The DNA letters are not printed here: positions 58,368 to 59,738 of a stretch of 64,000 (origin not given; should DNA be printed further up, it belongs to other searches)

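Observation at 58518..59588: AmiF/AmiE-like amidase homologue with the catalytic cysteine replaced by alanine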

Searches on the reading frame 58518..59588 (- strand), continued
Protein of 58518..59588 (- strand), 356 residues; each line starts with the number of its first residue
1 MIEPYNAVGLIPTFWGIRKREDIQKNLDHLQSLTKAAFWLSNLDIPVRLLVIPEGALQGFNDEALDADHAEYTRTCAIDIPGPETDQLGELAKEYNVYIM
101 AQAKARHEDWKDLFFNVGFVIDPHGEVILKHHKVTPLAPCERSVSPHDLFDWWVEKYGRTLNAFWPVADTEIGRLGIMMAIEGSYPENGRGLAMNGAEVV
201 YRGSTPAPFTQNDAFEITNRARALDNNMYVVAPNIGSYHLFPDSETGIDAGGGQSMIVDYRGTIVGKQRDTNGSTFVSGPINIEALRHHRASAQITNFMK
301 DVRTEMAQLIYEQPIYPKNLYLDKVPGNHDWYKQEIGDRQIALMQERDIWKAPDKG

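Call 57: search_dna_similar(query=window:58518-59588:-, collection=plasmids, mode=protein, max_evalue=1e-20, max_rows=25)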
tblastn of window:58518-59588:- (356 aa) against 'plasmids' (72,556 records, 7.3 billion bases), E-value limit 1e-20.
Records with a match: 16; places in all: 16; records where one place covers at least 80% of the query: 15.
Best place of each record, by identity: 60-80% 1; <60% 15.
By first word of the organism name: Novosphingobium 3; Tsukamurella 2; Haladaptatus 2; Streptomyces 2; Natrinema 1; Halorientalis 1; Paracoccus 1; Arthrobacter 1; Sinorhizobium 1; Flammeovirga 1; and 1 more.
By predicted mobility (MOB-suite, as given by PLSDB): non-mobilizable 14; conjugative 1; mobilizable 1.
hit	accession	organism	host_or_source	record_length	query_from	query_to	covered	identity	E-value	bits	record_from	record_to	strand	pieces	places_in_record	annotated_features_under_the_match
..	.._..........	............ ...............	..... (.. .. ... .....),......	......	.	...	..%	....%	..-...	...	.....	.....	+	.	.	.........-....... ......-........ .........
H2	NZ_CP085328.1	Haladaptatus salinisoli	cell culture,saline soil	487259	2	353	99%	56.9%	8e-131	419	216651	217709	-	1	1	nitrilase-related carbon-nitrogen hydrolase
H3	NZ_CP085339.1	Haladaptatus halobius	cell culture,saline soil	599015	2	353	99%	56.9%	1e-130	419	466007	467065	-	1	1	nitrilase-related carbon-nitrogen hydrolase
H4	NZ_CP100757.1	Natrinema gelatinilyticum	marine sediment,sediment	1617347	2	353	99%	54.0%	6e-125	402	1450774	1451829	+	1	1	record has no annotation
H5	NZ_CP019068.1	Halorientalis sp. IM1011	cell culture,saltern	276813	2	353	99%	53.4%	3e-123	397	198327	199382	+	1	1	nitrilase-related carbon-nitrogen hydrolase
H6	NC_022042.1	Paracoccus aminophilus JCM 7686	-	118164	2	353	99%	41.7%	1e-73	254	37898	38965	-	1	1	nitrilase-related carbon-nitrogen hydrolase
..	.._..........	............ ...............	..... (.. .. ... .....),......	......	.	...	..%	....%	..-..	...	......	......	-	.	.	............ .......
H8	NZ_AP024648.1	Arthrobacter sp. StoSoilB13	-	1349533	1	353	99%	41.0%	9e-68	238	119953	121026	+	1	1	record has no annotation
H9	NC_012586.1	Sinorhizobium fredii NGR234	-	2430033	1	355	100%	39.7%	3e-70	245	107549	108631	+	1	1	record has no annotation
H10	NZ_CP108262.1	Streptomyces sp. NBC_00053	-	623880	2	329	92%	42.3%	1e-72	252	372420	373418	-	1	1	nitrilase-related carbon-nitrogen hydrolase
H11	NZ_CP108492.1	Streptomyces sp. NBC_01243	-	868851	2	329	92%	42.3%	3e-72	251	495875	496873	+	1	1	nitrilase-related carbon-nitrogen hydrolase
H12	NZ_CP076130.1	Flammeovirga kamogawensis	single bacterial isolate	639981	2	353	99%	38.9%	6e-81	276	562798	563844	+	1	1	nitrilase-related carbon-nitrogen hydrolase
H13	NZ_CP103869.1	Novosphingobium humi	pure culture,soil biofilm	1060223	1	335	94%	26.5%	5e-24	110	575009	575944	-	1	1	none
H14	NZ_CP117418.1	Novosphingobium humi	Single cell,Soil from military shooting ...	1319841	1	335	94%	26.2%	1e-23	109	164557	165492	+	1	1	none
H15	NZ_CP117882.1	Novosphingobium sp. KACC 22771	Single cell,soil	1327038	47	335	81%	27.6%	1e-23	109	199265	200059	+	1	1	none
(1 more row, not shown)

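Call 58: get_annotated_region(hit=H2, flank=7000)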
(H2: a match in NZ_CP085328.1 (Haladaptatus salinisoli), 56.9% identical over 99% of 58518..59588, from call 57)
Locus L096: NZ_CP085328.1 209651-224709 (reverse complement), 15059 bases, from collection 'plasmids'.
description: Haladaptatus salinisoli strain PSR8 plasmid unnamed1, complete sequence
organism: Haladaptatus salinisoli (NCBI taxid 2884876)
taxonomy: Archaea; Euryarchaeota; Halobacteria; Halobacteriales; Haladaptataceae; Haladaptatus; Haladaptatus salinisoli
host: -; source: cell culture,saline soil; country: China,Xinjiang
typing (MOB-suite, as given by PLSDB): non-mobilizable
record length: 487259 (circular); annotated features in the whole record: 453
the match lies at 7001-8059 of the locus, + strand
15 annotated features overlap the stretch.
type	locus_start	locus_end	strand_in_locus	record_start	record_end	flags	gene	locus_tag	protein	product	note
CDS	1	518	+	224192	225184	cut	-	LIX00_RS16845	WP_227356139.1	branched-chain amino acid ABC transporter permease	GO:0015803 - branched-chain amino acid transport [Evidence IEA]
CDS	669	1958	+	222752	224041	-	-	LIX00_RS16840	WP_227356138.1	ArgE/DapE family deacylase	-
CDS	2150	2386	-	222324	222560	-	-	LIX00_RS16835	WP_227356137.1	MarR family transcriptional regulator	GO:0006355 - regulation of DNA-templated transcription [Evidence IEA]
CDS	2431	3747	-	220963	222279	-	-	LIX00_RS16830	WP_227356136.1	amidase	-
CDS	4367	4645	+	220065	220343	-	-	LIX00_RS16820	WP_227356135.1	helix-turn-helix domain-containing protein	-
CDS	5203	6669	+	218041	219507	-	nhaC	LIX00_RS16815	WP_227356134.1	Na+/H+ antiporter NhaC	GO:1902600 - proton transmembrane transport [Evidence IEA]; GO:0006814 - sodium ion transport [Evidence IEA]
CDS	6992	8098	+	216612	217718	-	-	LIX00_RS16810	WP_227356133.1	nitrilase-related carbon-nitrogen hydrolase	GO:0006807 - nitrogen compound metabolic process [Evidence IEA]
CDS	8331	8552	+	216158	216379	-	-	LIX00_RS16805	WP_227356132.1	hypothetical protein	-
CDS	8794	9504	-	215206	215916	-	-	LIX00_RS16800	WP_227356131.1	haloacid dehalogenase type II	GO:0006805 - xenobiotic metabolic process [Evidence IEA]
CDS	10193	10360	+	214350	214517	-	-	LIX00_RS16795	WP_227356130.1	DUF1931 domain-containing protein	-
CDS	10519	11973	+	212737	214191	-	-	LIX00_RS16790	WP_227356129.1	lamin tail domain-containing protein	-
CDS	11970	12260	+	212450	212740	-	-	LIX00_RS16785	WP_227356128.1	DUF3006 domain-containing protein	-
CDS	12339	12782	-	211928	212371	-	-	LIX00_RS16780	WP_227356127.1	PIN domain-containing protein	-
CDS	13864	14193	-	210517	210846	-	-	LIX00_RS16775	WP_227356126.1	HalOD1 output domain-containing protein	-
CDS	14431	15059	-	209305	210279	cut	-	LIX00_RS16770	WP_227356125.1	endonuclease/exonuclease/phosphatase family protein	-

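Call 59: get_annotated_region(hit=H5, flank=7000)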
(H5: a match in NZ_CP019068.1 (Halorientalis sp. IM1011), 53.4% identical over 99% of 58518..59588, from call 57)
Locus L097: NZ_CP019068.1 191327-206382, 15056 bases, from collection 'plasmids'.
description: Halorientalis sp. IM1011 plasmid pHOS300, complete sequence
organism: Halorientalis sp. IM1011 (NCBI taxid 1932360)
taxonomy: Archaea; Euryarchaeota; Halobacteria; Halobacteriales; Haloarculaceae; Halorientalis; Halorientalis sp. IM1011
host: -; source: cell culture,saltern; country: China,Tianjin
typing (MOB-suite, as given by PLSDB): non-mobilizable; mating-pair formation MPF_T
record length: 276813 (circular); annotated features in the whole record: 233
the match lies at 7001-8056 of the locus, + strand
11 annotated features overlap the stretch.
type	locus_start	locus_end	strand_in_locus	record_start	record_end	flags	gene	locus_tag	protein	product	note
CDS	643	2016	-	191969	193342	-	-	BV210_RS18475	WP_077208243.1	hypothetical protein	-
CDS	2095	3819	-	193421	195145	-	-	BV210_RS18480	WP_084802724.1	hypothetical protein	-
CDS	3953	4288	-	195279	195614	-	-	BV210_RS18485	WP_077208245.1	hypothetical protein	-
CDS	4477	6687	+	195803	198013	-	-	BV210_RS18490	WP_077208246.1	AAA domain-containing protein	-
CDS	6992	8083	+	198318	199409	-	-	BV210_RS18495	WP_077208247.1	nitrilase-related carbon-nitrogen hydrolase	GO:0006807 - nitrogen compound metabolic process [Evidence IEA]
CDS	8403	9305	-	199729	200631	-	-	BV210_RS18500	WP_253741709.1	hypothetical protein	-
CDS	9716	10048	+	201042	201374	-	-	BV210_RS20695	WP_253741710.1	hypothetical protein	-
CDS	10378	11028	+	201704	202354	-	-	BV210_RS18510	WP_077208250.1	helix-turn-helix domain-containing protein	-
CDS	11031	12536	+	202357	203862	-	-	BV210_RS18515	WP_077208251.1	class I SAM-dependent DNA methyltransferase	-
CDS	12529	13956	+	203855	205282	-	-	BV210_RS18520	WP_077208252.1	restriction endonuclease subunit S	GO:0006304 - DNA modification [Evidence IEA]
CDS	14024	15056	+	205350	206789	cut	-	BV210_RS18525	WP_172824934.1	class I SAM-dependent DNA methyltransferase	-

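Call 60: get_annotated_region(hit=H1, flank=7000)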
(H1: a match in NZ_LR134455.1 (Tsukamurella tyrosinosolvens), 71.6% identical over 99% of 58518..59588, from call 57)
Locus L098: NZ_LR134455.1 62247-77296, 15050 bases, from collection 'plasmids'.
description: Tsukamurella tyrosinosolvens strain NCTC13231 plasmid 13, complete sequence
organism: Tsukamurella tyrosinosolvens (NCBI taxid 57704)
taxonomy: Bacteria; Actinomycetota; Actinomycetes; Mycobacteriales; Tsukamurellaceae; Tsukamurella; Tsukamurella tyrosinosolvens
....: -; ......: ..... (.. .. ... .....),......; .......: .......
typing (MOB-suite, as given by PLSDB): non-mobilizable
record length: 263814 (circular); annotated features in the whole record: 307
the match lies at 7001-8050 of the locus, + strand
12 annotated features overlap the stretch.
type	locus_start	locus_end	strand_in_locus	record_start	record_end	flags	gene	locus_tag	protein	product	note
CDS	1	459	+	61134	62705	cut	-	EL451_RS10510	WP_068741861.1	NAD(P)/FAD-dependent oxidoreductase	-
CDS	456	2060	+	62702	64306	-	-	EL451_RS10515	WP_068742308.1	NAD(P)/FAD-dependent oxidoreductase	-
CDS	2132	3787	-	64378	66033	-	-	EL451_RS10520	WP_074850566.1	indolepyruvate oxidoreductase subunit beta family protein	-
CDS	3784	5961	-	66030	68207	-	-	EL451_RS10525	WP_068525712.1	indolepyruvate ferredoxin oxidoreductase subunit alpha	-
CDS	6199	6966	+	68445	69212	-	-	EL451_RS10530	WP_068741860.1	cyclase family protein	-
CDS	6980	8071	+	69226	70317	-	-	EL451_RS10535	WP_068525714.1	nitrilase-related carbon-nitrogen hydrolase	GO:0006807 - nitrogen compound metabolic process [Evidence IEA]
CDS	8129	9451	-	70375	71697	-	-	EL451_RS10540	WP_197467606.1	MFS transporter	GO:0055085 - transmembrane transport [Evidence IEA]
CDS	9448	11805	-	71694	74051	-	-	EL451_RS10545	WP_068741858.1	bifunctional salicylyl-CoA 5-hydroxylase/oxidoreductase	-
CDS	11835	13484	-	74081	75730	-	-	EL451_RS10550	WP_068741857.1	AMP-binding protein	-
CDS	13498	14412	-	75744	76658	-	-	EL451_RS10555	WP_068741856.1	acyl-CoA thioesterase domain-containing protein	-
CDS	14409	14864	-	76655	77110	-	-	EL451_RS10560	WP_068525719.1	cupin domain-containing protein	-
CDS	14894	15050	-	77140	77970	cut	-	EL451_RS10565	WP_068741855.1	fumarylacetoacetate hydrolase family protein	-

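Call 62: get_annotated_region(hit=H6, flank=6000)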
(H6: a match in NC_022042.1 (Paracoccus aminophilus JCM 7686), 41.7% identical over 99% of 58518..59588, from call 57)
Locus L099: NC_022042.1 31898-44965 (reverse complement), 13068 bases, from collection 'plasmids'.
description: Paracoccus aminophilus JCM 7686 plasmid pAMI1, complete sequence
organism: Paracoccus aminophilus JCM 7686 (NCBI taxid 1367847)
taxonomy: Bacteria; Pseudomonadota; Alphaproteobacteria; Rhodobacterales; Paracoccaceae; Paracoccus; Paracoccus aminophilus; Paracoccus aminophilus JCM 7686
host: -; source: -; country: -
typing (MOB-suite, as given by PLSDB): non-mobilizable; replicon rep_cluster_560
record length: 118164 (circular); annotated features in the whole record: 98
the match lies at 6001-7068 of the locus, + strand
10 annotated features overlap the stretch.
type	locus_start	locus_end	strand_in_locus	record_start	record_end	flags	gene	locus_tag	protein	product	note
CDS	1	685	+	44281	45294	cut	-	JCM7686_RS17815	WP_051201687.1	ABC transporter ATP-binding protein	-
CDS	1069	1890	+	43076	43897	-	-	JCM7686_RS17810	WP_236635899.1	(2Fe-2S) ferredoxin domain-containing protein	-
CDS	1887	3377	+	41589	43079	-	-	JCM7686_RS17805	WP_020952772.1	ABC transporter substrate-binding protein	-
CDS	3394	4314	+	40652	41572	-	-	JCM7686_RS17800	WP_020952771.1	ABC transporter permease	GO:0055085 - transmembrane transport [Evidence IEA]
CDS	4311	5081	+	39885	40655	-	-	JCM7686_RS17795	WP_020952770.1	ABC transporter permease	-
CDS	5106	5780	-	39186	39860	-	-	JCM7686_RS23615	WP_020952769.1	helix-turn-helix transcriptional regulator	GO:0006355 - regulation of DNA-templated transcription [Evidence IEA]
CDS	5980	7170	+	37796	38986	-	-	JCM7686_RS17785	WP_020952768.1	nitrilase-related carbon-nitrogen hydrolase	GO:0006807 - nitrogen compound metabolic process [Evidence IEA]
CDS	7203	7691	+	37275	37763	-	-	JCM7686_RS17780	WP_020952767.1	hypothetical protein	-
CDS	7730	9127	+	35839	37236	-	-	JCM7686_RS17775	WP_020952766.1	APC family permease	-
CDS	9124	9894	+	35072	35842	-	-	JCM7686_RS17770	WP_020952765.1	SDR family NAD(P)-dependent oxidoreductase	-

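Call 63: get_annotated_region(hit=H7, flank=6000)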
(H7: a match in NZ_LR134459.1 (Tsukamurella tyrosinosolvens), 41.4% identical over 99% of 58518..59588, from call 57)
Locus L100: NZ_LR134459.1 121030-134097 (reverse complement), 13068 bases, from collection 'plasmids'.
description: Tsukamurella tyrosinosolvens strain NCTC13231 plasmid 17, complete sequence
organism: Tsukamurella tyrosinosolvens (NCBI taxid 57704)
taxonomy: Bacteria; Actinomycetota; Actinomycetes; Mycobacteriales; Tsukamurellaceae; Tsukamurella; Tsukamurella tyrosinosolvens
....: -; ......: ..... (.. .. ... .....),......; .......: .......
typing (MOB-suite, as given by PLSDB): non-mobilizable
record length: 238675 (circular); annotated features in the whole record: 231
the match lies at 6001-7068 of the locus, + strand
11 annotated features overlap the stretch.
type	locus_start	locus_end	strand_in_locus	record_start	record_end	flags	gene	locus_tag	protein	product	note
CDS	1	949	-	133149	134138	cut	-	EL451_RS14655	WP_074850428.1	LacI family DNA-binding transcriptional regulator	GO:0006351 - DNA-templated transcription [Evidence IEA]; GO:0045892 - negative regulation of DNA-templated ...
CDS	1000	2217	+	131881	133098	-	-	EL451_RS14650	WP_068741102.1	MFS transporter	GO:0055085 - transmembrane transport [Evidence IEA]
CDS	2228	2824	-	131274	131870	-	-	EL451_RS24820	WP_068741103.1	TetR/AcrR family transcriptional regulator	-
CDS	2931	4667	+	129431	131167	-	-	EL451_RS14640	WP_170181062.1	amidohydrolase family protein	-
CDS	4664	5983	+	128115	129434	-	-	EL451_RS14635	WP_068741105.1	M20/M25/M40 family metallo-hydrolase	-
CDS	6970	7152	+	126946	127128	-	-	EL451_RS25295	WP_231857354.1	hypothetical protein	-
CDS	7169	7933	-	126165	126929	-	-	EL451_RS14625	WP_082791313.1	CPBP family intramembrane glutamic endopeptidase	GO:0071586 - CAAX-box protein processing [Evidence IEA]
CDS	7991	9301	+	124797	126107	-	-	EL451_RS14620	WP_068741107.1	glycosyltransferase 87 family protein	-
CDS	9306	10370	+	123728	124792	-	-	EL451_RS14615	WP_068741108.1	thiamine ABC transporter substrate-binding protein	GO:0030974 - thiamine pyrophosphate transmembrane transport [Evidence IEA]; GO:0015888 - thiamine transport [Evidence ...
CDS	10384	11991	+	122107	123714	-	-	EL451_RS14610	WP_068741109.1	iron ABC transporter permease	GO:0006826 - iron ion transport [Evidence IEA]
CDS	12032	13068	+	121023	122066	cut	-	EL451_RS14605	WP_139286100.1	ABC transporter ATP-binding protein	-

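Call 64: get_annotated_region(hit=H10, flank=6000)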
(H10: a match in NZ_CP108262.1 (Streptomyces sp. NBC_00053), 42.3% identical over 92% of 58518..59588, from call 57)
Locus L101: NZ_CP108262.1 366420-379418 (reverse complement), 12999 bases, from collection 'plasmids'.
description: Streptomyces sp. NBC_00053 plasmid unnamed1, complete sequence
organism: Streptomyces sp. NBC_00053 (NCBI taxid 2975631)
taxonomy: Bacteria; Actinomycetota; Actinomycetes; Kitasatosporales; Streptomycetaceae; Streptomyces; Streptomyces sp. NBC 00053
host: -; source: -; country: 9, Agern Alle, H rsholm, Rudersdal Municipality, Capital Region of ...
typing (MOB-suite, as given by PLSDB): non-mobilizable
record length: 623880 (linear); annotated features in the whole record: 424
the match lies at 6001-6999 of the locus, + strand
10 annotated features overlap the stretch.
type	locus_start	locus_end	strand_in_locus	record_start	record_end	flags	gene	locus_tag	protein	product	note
CDS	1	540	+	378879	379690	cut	-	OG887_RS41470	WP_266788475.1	IS5 family transposase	-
CDS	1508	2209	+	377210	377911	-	-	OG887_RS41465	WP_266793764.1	hypothetical protein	-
CDS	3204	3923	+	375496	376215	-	-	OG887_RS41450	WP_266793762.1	IS6 family transposase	-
CDS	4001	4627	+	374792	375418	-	-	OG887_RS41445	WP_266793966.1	amidohydrolase family protein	-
CDS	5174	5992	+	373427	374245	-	-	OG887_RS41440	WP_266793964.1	M20/M25/M40 family metallo-hydrolase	-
CDS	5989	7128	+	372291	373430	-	-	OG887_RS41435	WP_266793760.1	nitrilase-related carbon-nitrogen hydrolase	GO:0006807 - nitrogen compound metabolic process [Evidence IEA]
CDS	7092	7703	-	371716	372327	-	-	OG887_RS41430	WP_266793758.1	TetR family transcriptional regulator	-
CDS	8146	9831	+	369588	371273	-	-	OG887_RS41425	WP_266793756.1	SMI1/KNR4 family protein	GO:0042546 - cell wall biogenesis [Evidence IEA]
CDS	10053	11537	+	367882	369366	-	-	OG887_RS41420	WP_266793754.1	ankyrin repeat domain-containing protein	-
CDS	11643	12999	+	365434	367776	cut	-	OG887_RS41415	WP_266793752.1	hypothetical protein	-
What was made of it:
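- Closest known: Cys-bearing sister subfamily. Different: In actinobacteria they lie in an amidohydrolase / M20 peptidase / nitrilase-like operon (calls 63, 64).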

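Call 65: get_annotated_region(hit=H12, flank=6000)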
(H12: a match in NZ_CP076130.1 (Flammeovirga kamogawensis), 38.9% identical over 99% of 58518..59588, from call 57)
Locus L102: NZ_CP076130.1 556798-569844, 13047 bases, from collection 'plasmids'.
description: Flammeovirga kamogawensis strain YS10 plasmid p1, complete sequence
organism: Flammeovirga kamogawensis (NCBI taxid 373891)
taxonomy: Bacteria; Bacteroidota; Cytophagia; Cytophagales; Flammeovirgaceae; Flammeovirga; Flammeovirga kamogawensis
host: -; source: single bacterial isolate; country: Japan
typing (MOB-suite, as given by PLSDB): non-mobilizable
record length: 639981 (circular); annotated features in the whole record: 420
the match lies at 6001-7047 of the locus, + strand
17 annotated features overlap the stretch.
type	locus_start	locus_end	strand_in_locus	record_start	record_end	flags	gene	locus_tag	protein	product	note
CDS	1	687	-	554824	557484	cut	-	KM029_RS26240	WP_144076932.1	ROK family protein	-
CDS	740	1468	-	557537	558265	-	-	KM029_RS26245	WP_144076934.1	GntR family transcriptional regulator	-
CDS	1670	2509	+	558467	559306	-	-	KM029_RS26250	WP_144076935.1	helix-turn-helix domain-containing protein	-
CDS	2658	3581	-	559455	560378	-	-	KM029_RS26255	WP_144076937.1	DUF6263 family protein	-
CDS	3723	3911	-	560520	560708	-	-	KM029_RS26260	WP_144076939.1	hypothetical protein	-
CDS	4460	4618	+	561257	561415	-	-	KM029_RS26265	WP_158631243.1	hypothetical protein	-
CDS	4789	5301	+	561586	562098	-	-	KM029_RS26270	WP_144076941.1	adenine phosphoribosyltransferase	GO:0009116 - nucleoside metabolic process [Evidence IEA]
CDS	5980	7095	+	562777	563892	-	-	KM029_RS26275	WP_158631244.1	nitrilase-related carbon-nitrogen hydrolase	GO:0006807 - nitrogen compound metabolic process [Evidence IEA]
CDS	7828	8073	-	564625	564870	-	-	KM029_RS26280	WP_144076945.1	hypothetical protein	-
CDS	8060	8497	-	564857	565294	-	-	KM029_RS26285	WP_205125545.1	deaminase domain-containing protein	-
CDS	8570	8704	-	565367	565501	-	-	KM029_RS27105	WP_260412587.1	hypothetical protein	-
CDS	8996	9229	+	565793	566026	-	-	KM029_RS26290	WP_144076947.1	hypothetical protein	-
CDS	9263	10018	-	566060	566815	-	-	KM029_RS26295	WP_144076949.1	hypothetical protein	-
CDS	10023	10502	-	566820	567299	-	-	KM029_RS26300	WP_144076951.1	hypothetical protein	-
CDS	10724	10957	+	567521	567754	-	-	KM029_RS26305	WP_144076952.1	hypothetical protein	-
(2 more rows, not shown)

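Call 73: list_cluster_members(proteins=[window:58518-59588:-, P0013, P0048])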
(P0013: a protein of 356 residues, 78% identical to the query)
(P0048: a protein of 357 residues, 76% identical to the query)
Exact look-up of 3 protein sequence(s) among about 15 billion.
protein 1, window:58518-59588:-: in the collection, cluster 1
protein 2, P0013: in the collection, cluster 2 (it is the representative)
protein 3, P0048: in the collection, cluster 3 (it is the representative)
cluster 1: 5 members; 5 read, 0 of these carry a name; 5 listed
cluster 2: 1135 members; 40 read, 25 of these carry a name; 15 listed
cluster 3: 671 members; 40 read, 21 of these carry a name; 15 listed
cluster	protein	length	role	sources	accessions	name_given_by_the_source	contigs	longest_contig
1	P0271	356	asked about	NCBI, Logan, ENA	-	-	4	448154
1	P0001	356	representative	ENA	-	-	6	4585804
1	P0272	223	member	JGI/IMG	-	-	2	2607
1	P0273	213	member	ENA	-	-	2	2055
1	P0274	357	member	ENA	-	-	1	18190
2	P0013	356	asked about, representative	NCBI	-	-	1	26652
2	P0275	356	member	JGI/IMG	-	beta-ureidopropionase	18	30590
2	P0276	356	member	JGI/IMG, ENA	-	predicted amidohydrolase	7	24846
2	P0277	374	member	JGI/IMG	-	beta-ureidopropionase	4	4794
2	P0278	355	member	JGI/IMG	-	predicted amidohydrolase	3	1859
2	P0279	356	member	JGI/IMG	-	beta-ureidopropionase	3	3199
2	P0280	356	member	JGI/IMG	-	beta-ureidopropionase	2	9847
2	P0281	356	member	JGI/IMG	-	beta-ureidopropionase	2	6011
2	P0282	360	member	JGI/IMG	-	beta-ureidopropionase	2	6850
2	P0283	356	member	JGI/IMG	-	beta-ureidopropionase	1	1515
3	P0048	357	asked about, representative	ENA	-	-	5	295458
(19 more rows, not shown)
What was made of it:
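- On Beta-ureidopropionase / N-carbamoyl amidases (the label IMG gives this clade): The IMG names are listed in call 73.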
